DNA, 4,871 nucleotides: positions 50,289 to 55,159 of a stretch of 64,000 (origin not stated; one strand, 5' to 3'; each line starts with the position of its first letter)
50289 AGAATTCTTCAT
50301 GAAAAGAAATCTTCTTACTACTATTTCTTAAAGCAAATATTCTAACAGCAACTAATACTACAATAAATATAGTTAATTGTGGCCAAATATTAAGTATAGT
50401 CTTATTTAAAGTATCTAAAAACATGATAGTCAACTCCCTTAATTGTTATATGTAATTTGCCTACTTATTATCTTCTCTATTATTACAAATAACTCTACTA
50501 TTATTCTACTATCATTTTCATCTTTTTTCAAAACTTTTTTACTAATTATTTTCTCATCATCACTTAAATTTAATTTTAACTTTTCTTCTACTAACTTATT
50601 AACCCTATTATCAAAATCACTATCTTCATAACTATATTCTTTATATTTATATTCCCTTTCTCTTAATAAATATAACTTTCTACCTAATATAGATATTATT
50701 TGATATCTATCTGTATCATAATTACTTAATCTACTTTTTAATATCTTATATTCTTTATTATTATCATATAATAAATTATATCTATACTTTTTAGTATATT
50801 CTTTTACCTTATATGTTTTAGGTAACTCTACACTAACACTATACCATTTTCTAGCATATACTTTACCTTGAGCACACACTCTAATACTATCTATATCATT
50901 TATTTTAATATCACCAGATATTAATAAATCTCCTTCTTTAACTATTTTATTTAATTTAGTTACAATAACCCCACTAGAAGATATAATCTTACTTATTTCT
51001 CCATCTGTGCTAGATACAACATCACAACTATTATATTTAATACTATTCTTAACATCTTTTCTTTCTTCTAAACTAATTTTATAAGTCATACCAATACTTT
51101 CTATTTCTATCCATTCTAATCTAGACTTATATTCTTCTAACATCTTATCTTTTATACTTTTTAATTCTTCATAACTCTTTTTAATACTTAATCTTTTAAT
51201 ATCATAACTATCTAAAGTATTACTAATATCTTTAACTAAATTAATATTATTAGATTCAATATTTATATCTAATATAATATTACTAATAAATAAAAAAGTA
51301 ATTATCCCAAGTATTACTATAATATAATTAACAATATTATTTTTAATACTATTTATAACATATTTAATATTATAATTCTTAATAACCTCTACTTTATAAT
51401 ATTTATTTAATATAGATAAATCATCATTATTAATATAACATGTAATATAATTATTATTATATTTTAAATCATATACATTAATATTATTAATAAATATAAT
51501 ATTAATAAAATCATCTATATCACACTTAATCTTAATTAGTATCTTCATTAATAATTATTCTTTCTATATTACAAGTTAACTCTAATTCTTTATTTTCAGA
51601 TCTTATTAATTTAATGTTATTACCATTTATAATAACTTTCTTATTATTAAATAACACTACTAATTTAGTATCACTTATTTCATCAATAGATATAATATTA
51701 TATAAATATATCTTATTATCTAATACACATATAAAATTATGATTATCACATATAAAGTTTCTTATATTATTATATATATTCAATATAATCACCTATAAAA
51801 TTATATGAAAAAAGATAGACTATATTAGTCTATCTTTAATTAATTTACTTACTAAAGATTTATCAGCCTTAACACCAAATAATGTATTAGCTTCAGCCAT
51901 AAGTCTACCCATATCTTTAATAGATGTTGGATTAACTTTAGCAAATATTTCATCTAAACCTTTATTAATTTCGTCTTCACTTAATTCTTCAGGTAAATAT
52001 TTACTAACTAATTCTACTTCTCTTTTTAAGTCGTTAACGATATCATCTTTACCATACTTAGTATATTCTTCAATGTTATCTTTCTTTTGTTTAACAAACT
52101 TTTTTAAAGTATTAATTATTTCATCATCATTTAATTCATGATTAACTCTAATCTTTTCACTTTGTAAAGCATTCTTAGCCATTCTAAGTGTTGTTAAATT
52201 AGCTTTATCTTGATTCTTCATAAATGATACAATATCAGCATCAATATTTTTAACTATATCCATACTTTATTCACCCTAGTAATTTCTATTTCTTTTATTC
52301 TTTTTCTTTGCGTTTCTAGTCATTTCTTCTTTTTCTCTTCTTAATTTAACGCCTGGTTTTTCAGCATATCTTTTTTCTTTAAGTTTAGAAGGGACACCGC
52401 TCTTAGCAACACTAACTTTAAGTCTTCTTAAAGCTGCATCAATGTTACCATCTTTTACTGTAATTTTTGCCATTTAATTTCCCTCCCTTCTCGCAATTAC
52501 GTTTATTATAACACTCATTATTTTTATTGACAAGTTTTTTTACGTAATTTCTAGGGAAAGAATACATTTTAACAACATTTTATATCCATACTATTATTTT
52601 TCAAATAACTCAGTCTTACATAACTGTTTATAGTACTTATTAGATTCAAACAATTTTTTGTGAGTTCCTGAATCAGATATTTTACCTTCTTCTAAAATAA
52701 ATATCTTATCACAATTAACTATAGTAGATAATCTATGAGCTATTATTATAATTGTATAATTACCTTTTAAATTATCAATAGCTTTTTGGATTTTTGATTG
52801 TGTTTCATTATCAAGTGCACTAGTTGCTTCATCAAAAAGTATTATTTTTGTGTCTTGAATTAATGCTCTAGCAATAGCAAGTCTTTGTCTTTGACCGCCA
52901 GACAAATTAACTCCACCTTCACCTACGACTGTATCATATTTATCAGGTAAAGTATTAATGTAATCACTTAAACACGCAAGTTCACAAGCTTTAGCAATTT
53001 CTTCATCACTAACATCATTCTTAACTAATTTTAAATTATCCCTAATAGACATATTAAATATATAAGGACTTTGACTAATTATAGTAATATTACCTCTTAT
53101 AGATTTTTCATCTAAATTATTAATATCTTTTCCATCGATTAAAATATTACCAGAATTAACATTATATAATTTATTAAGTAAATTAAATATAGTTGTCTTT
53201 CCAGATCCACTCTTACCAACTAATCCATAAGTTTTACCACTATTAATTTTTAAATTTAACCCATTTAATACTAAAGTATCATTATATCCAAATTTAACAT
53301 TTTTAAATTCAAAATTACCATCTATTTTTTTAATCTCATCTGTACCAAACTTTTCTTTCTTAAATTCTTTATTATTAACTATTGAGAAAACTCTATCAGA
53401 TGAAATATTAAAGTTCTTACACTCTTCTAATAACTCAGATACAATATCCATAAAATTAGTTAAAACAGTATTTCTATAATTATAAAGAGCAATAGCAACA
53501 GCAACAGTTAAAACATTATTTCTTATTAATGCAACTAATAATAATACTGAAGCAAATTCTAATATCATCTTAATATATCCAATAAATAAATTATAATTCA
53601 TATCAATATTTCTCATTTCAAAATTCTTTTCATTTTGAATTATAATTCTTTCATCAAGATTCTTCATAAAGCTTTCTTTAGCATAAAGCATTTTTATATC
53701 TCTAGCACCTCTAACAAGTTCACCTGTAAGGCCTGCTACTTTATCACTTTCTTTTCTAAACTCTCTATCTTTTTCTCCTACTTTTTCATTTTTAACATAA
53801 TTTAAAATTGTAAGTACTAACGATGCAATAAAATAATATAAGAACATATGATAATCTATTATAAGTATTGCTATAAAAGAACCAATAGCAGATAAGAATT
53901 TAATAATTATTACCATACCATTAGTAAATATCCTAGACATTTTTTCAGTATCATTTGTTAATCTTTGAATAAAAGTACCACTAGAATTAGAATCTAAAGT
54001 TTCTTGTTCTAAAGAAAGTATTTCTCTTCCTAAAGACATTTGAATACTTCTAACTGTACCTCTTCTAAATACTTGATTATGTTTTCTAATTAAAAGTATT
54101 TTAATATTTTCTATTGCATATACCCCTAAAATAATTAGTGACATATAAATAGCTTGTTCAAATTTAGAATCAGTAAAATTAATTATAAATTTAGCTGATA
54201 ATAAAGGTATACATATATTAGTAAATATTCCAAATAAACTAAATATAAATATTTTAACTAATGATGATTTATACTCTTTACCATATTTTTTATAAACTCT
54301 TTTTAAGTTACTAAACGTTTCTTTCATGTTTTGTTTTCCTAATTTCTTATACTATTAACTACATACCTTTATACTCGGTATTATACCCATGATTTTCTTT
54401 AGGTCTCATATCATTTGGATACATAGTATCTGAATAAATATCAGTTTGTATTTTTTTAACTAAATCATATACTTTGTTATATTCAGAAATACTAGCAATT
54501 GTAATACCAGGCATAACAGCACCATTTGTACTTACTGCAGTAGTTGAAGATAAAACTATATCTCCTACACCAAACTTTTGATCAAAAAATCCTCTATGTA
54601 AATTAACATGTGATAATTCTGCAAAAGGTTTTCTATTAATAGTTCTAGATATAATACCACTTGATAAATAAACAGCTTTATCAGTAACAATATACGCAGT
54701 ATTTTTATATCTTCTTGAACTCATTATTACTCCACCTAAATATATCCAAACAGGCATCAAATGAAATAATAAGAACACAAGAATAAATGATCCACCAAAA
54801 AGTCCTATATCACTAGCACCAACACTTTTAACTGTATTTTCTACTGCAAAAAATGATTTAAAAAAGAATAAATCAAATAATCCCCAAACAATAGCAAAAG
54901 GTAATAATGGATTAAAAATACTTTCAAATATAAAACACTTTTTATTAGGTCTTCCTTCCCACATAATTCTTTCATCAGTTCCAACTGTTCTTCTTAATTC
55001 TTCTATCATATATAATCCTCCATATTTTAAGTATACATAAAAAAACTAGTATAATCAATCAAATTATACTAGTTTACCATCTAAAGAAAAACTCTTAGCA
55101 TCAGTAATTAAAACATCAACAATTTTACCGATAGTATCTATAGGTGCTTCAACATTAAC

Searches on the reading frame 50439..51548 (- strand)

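Call 10: search_protein_families(library=pfam, proteins=[window:50439-51548:-], max_evalue=0.001)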
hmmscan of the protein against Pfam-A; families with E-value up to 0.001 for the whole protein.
window:50439-51548:- (369 aa): 1 family
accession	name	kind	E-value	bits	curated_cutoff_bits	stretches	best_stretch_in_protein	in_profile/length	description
PF06898.16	YqfD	-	5.6e-48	164.2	25.2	1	10-360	15-379/379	Putative stage IV sporulation protein YqfD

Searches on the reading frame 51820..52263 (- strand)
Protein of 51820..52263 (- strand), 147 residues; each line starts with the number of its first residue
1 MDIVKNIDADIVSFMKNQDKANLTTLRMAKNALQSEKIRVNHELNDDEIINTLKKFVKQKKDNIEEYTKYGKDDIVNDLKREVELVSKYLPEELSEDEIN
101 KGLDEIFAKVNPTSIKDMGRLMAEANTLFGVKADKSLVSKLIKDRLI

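Call 10: search_protein_families(library=pfam, proteins=[window:51820-52263:-], max_evalue=0.001)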
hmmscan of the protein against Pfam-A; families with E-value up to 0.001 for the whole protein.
window:51820-52263:- (147 aa): 1 family
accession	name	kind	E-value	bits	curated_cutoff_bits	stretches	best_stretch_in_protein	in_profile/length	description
PF09424.15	YqeY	-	3.1e-37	128.3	27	1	6-146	3-143/143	Yqey-like protein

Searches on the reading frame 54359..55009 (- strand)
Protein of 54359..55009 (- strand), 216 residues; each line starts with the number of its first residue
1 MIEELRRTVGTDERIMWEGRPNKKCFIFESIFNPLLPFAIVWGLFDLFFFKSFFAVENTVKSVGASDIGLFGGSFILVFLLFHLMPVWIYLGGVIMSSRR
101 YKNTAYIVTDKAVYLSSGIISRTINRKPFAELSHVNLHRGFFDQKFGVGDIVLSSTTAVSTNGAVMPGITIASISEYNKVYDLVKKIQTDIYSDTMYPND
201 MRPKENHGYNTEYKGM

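Call 10: search_protein_families(library=pfam, proteins=[window:54359-55009:-], max_evalue=0.001)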
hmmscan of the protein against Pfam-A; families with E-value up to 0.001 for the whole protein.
window:54359-55009:- (216 aa): 1 family
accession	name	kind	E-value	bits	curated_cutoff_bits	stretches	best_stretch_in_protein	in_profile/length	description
PF03703.20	bPH_2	-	6e-12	46.1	22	1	101-183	1-77/78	Bacterial PH domain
